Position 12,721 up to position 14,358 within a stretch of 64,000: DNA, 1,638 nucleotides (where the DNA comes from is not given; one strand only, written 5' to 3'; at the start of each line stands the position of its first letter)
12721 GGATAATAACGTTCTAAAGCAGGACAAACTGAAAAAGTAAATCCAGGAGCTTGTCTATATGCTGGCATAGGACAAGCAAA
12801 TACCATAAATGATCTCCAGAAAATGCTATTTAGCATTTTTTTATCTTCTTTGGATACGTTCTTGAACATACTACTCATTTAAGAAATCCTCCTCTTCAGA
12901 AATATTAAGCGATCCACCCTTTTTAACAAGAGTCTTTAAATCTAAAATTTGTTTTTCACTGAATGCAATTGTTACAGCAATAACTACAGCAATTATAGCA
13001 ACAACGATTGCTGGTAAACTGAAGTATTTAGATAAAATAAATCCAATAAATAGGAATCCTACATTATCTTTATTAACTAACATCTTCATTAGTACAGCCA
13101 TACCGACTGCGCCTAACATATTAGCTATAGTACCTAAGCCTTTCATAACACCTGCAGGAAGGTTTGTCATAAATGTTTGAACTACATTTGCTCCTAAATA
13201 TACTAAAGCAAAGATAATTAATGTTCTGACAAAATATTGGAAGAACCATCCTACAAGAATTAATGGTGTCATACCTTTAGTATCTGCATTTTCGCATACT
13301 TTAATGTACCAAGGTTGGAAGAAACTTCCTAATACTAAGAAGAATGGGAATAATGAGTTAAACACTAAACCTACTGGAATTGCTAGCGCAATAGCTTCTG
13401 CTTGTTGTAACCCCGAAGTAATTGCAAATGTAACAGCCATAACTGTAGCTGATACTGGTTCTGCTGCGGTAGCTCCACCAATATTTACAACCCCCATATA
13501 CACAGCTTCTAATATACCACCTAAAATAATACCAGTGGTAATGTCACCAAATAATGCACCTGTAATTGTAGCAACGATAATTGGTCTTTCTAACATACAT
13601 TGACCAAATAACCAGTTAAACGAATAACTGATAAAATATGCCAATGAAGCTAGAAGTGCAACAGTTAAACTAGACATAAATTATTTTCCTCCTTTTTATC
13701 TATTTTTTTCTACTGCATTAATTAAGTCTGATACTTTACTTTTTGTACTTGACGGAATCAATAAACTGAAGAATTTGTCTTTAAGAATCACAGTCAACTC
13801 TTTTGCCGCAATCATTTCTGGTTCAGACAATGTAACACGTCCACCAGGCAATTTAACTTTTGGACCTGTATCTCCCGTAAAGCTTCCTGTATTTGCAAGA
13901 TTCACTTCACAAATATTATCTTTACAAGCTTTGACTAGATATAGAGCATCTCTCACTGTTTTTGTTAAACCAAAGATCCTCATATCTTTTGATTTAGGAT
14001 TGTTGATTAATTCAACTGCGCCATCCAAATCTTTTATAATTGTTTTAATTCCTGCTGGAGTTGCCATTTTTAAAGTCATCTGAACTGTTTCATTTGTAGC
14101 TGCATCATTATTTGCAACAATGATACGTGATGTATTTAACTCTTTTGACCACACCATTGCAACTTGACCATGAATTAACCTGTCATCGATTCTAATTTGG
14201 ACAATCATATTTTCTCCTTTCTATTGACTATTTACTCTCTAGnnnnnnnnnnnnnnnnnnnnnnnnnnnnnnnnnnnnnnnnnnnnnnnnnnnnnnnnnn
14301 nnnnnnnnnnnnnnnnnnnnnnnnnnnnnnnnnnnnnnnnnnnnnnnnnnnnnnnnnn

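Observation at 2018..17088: Candidate undescribed catabolic system: mannose-family PTS and phospho-ketose cleavage pathway co-transcribed with four cytoplasmic esterases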

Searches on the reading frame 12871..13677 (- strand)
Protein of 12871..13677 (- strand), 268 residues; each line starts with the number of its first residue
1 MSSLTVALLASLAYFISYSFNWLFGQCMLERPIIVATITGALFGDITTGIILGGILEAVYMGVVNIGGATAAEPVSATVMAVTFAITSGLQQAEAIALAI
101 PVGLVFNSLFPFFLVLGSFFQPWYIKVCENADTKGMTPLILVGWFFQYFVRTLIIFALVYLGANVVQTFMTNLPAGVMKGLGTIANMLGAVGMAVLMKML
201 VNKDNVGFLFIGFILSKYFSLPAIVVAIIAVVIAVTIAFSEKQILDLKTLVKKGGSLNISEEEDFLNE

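Call 4: search_protein_families(library=pfam, proteins=[window:12871-13677:-])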
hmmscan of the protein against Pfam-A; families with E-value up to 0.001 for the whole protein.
window:12871-13677:- (268 aa): 1 family
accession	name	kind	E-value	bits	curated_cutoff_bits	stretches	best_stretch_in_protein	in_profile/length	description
PF03609.19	EII-Sor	-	1.7e-57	195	26.3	1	7-235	4-232/233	PTS system sorbose-specific iic component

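Call 6: search_protein_families(library=ncbifam, proteins=[window:12871-13677:-], max_evalue=0.001)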
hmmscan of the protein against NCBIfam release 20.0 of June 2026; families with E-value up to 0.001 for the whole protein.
window:12871-13677:- (268 aa): 4 families
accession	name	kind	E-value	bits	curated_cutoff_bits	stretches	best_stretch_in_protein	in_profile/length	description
NF040757.1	AgaW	equivalog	2.1e-40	138.7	300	1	25-241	15-231/249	PTS N-acetylgalactosamine transporter subunit IIC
TIGR00822.1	EII-Sor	subfamily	5.4e-37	127.5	339.85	1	2-260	4-260/267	mannose/fructose/sorbose PTS transporter subunit IIC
NF007289.1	PRK09757.1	equivalog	5.7e-32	111.3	300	1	21-239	20-238/241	PTS galactosamine transporter subunit IIC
NF011647.0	PRK15065.1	subfamily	2.8e-27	95.5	278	1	22-242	22-243/267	mannose/fructose/sorbose family PTS transporter subunit IIC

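Call 64: find_homologous_proteins(query=window:12871-13677:-, max_evalue=1e-20)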
Query window:12871-13677:- (268 aa): 78 proteins with E <= 1e-20 among 7482 candidates.
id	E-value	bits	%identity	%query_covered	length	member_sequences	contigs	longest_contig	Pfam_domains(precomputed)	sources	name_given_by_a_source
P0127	1.7e-149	514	90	100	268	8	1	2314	PF03609.20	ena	-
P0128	8.5e-143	492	88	100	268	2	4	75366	PF03609.20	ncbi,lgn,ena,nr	ncbi:MAG: PTS sugar transporter subunit IIC [Erysipelotrichaceae bacterium]|nr:PTS sugar transporter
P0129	8.9e-140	482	84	100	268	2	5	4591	PF03609.20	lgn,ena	-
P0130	6.9e-139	480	85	100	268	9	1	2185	PF03609.20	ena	-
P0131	2.0e-127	442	77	100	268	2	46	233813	PF03609.20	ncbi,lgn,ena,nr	ncbi:PTS sugar transporter subunit IIC [[Clostridium] innocuum]|nr:PTS sugar transporter subunit IIC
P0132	3.7e-127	441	78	100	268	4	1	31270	PF03609.20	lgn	-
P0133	9.7e-127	440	78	100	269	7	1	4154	PF03609.20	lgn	-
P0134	6.2e-126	437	77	100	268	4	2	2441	PF03609.20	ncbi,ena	-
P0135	6.4e-126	437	76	100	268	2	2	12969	PF03609.20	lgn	-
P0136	8.3e-126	437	77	100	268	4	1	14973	PF03609.20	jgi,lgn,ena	-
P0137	9.2e-126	437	78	100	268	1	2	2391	PF03609.20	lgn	-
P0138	2.3e-125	435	76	100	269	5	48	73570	PF03609.20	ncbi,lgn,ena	-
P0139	6.0e-112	391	69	100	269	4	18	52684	PF03609.20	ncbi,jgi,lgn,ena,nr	ncbi:MAG: PTS sugar transporter subunit IIC [Erysipelotrichia bacterium]|jgi:PTS system mannose-spec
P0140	8.2e-112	391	68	100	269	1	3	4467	PF03609.20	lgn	-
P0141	1.8e-111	390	70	100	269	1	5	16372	PF03609.20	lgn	-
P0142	1.3e-101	357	62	100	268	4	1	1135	PF03609.20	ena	-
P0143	1.5e-98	347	60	100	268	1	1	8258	PF03609.20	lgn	-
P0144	1.8e-98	347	63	99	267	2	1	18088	PF03609.20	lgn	-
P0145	9.7e-97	341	59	99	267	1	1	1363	PF03609.20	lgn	-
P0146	2.0e-96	340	62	99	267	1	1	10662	PF03609.20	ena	-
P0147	6.4e-95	336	59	100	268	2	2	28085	PF03609.20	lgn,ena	-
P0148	8.1e-94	332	58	99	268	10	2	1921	PF03609.20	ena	-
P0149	1.1e-91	325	74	78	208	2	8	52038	PF03609.20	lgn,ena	-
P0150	4.5e-91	323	57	99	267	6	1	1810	PF03609.20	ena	-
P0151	8.9e-91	322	59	99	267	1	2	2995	PF03609.20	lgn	-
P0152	9.1e-91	322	56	99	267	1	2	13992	PF03609.20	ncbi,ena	-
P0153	1.5e-88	315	58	99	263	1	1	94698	PF03609.20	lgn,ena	-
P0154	4.5e-88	313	59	99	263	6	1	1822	PF03609.20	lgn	-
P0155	1.3e-87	312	56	100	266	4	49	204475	PF03609.20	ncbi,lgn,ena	ncbi:MAG: PTS mannose/fructose/sorbose/N-acetylgalactosamine transporter subunit IIC [[Clostridium] 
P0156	1.1e-85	305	98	55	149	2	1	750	PF03609.20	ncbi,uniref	ncbi:N-acetylgalactosamine permease IIC component 1 [bioreactor metagenome]|uniref:N-acetylgalactosa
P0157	3.2e-81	291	57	97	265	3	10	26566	PF03609.20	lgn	-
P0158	4.8e-80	287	54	98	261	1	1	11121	PF03609.20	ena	-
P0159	5.1e-78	280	53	99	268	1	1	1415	PF03609.20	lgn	-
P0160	1.6e-76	275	53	88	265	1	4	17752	PF03609.20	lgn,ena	-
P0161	3.9e-73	264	51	97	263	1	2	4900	PF03609.20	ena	-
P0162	1.4e-65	239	75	56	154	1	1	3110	PF03609.20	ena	-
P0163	1.5e-65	239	63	66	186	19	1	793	PF03609.20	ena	-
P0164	6.5e-62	227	44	100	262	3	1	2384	PF03609.20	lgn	-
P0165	1.8e-58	216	44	100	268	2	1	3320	PF03609.20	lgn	-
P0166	2.6e-58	216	45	98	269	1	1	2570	PF03609.20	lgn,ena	-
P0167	4.5e-58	215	58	70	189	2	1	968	PF03609.20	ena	-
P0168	1.2e-57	213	42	97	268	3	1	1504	PF03609.20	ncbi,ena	-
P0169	2.0e-57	213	41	99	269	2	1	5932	PF03609.20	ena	-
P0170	9.7e-57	210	43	99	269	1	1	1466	PF03609.20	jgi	-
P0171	2.0e-56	209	44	99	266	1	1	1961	PF03609.20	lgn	-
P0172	2.2e-56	209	43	97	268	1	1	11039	PF03609.20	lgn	-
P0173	1.0e-55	207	43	96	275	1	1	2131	PF03609.20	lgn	-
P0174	2.7e-55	206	43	97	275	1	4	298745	PF03609.20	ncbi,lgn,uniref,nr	ncbi:PTS mannose/fructose/sorbose/N-acetylgalactosamine transporter subunit IIC [Pediococcus ethanol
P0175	1.0e-54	204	43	99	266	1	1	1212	PF03609.20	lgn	-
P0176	1.8e-53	200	43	94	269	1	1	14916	PF03609.20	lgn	-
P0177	1.8e-53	200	39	99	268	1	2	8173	PF03609.20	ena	-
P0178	5.7e-53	198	42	97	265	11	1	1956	PF03609.20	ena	-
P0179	1.5e-52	197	42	100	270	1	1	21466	PF03609.20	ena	-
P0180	2.4e-52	196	44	98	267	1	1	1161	PF03609.20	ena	-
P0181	4.4e-52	195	42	92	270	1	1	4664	PF03609.20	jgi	-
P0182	9.4e-52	194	50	75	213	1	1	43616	PF03609.20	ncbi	-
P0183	1.3e-51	194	38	99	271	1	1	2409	PF03609.20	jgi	jgi:PTS system mannose-specific IIC component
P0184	4.8e-51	192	39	92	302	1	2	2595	PF03609.20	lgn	-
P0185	3.7e-49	186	39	100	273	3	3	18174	PF03609.20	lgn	-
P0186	2.5e-48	183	43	98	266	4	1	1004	PF03609.20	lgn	-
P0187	5.3e-48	182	41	100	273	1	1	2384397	PF03609.20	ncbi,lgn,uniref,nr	ncbi:PTS sugar transporter subunit IIC [Lactobacillus sp. ESL0791]|uniref:PTS mannose/fructose/sorbo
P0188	1.4e-47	180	42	98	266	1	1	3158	PF03609.20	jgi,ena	-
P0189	4.3e-47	179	41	98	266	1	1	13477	PF03609.20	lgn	-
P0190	7.8e-47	178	40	98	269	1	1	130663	PF03609.20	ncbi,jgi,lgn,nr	ncbi:MAG: PTS mannose/fructose/sorbose/N-acetylgalactosamine transporter subunit IIC [Lactobacillale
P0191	9.1e-47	178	40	98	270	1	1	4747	PF03609.20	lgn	-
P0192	2.1e-45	173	39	98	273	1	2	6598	PF03609.20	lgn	-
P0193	4.5e-44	169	39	97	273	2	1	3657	PF03609.20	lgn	-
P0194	3.7e-40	156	37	100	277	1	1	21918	PF03609.20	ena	-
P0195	3.7e-39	153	36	96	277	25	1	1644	PF03609.20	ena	-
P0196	2.1e-35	141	37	90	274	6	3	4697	PF03609.20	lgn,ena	-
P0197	2.7e-35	140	36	97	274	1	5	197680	PF03609.20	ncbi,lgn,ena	-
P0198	4.5e-35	139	35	97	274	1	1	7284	PF03609.20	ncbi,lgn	-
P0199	4.5e-35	139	36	97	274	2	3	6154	PF03609.20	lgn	-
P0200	1.9e-30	124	35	91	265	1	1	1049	PF03609.20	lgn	-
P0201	3.6e-30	123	35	100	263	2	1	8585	PF03609.20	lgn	-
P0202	9.0e-30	122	33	100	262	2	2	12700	PF03609.20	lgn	-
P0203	2.0e-29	121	33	100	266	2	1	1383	PF03609.20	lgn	-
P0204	5.4e-27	113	34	91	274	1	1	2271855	PF03609.20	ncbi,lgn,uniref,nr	ncbi:PTS mannose/fructose/sorbose/N-acetylgalactosamine transporter subunit IIC [Xylocopilactobacill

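Call 65: find_encoding_contigs(protein=P0131, flank=10000, max_places=2)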
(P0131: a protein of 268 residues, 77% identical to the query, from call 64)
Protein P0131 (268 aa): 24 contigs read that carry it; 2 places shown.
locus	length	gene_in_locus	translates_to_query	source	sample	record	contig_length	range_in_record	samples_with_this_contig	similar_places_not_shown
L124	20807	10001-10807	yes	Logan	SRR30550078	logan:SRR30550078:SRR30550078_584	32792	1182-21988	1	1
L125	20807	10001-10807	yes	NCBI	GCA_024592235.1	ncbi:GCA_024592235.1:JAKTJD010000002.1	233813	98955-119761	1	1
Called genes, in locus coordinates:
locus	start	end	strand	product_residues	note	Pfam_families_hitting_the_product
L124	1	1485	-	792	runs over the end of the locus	PF03477:ATP-cone, PF13597:NRDD, PF00085:Thioredoxin (faint), PF00462:Glutaredoxin (weak)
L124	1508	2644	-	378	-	PF22381:Staph_reg_Sar_Rot, PF01047:MarR, PF12802:MarR_2, PF13463:HTH_27 (weak), PF13353:Fer4_12, PF04055:Radical_SAM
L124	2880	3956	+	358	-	PF00149:Metallophos (weak)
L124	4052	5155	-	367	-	PF11187:Mbeg1-like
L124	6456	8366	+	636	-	-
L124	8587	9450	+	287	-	PF00756:Esterase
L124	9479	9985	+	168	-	PF03830:PTSIIB_sorb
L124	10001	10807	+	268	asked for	PF03609:EII-Sor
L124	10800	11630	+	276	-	PF03613:EIID-AGA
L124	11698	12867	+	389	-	PF07690:MFS_1, PF05977:MFS_3, PF07690:MFS_1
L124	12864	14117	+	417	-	PF00756:Esterase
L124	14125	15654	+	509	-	PF00135:COesterase, PF20434:BD-FAE (weak), PF07859:Abhydrolase_3 (faint)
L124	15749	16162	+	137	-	PF03610:EIIA-man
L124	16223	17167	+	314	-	PF00248:Aldo_ket_red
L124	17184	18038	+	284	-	PF01116:F_bP_aldolase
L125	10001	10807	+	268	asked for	PF03609:EII-Sor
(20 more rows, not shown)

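Call 66: find_encoding_contigs(protein=P0155, flank=10000, max_places=2)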
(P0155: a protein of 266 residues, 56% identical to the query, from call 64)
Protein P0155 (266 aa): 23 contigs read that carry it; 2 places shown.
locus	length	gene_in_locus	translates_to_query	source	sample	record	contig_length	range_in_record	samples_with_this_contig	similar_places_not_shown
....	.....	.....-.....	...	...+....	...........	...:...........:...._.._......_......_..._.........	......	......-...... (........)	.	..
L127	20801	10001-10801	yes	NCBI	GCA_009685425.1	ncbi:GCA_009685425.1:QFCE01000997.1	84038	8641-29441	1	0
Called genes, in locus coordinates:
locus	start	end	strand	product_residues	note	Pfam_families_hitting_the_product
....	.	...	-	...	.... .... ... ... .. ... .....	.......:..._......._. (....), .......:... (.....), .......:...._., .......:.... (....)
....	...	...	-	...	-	-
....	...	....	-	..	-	-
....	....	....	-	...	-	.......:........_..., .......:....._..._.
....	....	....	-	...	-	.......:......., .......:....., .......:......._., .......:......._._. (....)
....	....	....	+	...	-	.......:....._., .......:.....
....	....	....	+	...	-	-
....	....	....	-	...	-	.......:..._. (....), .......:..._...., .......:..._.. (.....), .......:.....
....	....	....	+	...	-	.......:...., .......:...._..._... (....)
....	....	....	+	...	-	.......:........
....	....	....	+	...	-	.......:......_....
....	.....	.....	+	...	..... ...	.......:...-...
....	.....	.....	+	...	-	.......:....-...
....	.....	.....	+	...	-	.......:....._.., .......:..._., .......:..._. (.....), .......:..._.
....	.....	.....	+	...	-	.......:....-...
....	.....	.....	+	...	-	-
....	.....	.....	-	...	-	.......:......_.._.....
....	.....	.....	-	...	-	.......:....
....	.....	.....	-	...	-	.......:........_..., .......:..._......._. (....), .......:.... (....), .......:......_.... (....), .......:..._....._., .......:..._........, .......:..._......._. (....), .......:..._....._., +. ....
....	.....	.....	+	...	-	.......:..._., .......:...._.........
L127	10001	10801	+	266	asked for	PF03609:EII-Sor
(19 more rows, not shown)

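Call 70: find_encoding_contigs(protein=P0174, flank=8000, max_places=2)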
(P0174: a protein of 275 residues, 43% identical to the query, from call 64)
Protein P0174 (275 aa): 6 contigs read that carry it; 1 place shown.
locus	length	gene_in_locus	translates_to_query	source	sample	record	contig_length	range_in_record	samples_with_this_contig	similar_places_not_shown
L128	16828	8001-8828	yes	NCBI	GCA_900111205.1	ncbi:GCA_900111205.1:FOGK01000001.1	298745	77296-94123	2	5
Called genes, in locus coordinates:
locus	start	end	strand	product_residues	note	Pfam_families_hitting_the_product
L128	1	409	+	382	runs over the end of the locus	PF01979:Amidohydro_1, PF07969:Amidohydro_3 (faint)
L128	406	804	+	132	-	PF03610:EIIA-man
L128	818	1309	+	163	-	PF03830:PTSIIB_sorb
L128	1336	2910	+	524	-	PF03609:EII-Sor, PF03613:EIID-AGA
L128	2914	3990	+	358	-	PF01380:SIS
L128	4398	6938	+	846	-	PF14532:Sigma54_activ_2 (faint), PF00158:Sigma54_activat, PF13401:AAA_22 (weak), PF00004:AAA, PF07728:AAA_5, PF03610:EIIA-man (weak), PF00874:PRD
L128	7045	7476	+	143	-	PF03610:EIIA-man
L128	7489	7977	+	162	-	PF03830:PTSIIB_sorb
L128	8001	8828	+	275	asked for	PF03609:EII-Sor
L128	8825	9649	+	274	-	PF03613:EIID-AGA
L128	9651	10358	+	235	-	PF02308:MgtC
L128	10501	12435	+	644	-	PF01022:HTH_5 (faint), PF08220:HTH_DeoR (faint), PF08279:HTH_11 (weak), PF05043:Mga, PF08279:HTH_11 (weak), PF00874:PRD, PF02302:PTS_IIB (weak), PF00359:PTS_EIIA_2, +2 more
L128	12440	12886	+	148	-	PF00359:PTS_EIIA_2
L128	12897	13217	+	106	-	PF25554:PTS_EIIB_BC_N (weak), PF02302:PTS_IIB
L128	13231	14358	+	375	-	PF02378:PTS_EIIC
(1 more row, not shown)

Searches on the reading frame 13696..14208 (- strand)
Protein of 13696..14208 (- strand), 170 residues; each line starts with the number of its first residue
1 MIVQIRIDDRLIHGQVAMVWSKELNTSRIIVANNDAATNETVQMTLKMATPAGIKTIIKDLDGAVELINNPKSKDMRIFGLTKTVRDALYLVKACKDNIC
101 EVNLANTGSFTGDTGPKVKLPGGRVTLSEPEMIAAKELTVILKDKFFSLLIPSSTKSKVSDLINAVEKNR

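Call 4: search_protein_families(library=pfam, proteins=[window:13696-14208:-])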
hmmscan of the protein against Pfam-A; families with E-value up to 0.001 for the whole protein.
window:13696-14208:- (170 aa): 1 family
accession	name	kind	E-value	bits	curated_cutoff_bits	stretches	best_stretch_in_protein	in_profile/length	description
PF03830.20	PTSIIB_sorb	-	1.1e-30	107.4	27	1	2-138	1-131/148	PTS system sorbose subfamily IIB component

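Call 6: search_protein_families(library=ncbifam, proteins=[window:13696-14208:-], max_evalue=0.001)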
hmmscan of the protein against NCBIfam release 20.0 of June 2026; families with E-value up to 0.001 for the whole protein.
window:13696-14208:- (170 aa): 4 families
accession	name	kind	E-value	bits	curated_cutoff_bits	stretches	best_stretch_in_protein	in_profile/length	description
NF011670.1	PRK15088.1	equivalog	2e-18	66.4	400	1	2-103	165-265/323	PTS mannose transporter subunit IIAB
TIGR00854.1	pts-sorbose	subfamily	3.6e-18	66.1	163.6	1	2-106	2-104/150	mannose/fructose/sorbose PTS transporter subunit IIB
NF007288.1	PRK09756.1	equivalog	1.1e-13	51.3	180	1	2-112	3-112/153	PTS galactosamine transporter subunit IIB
NF008508.1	PRK11425.1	equivalog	6.9e-12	45.4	180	1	2-107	4-107/157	PTS N-acetylgalactosamine transporter subunit IIB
